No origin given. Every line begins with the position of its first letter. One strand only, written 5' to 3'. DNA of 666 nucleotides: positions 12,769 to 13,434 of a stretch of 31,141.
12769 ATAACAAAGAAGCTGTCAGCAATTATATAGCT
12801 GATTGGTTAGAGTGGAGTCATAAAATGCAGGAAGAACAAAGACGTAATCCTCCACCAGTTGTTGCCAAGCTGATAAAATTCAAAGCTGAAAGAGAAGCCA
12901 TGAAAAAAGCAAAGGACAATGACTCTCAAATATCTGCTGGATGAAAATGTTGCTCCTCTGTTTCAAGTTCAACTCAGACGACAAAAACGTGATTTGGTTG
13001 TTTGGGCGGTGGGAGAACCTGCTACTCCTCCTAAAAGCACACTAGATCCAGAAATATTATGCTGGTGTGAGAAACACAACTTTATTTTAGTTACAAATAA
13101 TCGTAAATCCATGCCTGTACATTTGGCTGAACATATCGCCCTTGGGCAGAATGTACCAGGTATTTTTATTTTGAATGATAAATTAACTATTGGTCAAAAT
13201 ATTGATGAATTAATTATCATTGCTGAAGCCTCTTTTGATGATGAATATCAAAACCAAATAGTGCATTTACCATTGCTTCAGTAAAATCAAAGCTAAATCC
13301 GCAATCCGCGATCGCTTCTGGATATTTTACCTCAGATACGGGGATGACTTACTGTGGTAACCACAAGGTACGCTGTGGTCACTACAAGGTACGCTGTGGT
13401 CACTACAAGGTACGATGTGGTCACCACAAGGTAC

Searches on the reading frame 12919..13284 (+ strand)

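Call 33: search_protein_families(library=pfam, proteins=[window:12919-13284:+], max_evalue=0.01)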
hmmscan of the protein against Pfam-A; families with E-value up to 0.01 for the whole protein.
window:12919-13284:+ (121 aa): 1 family
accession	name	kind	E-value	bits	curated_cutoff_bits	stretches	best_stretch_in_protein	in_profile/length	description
PF18480.7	DUF5615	-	6.2e-06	26.5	23.8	1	4-89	2-79/110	Domain of unknown function (DUF5615)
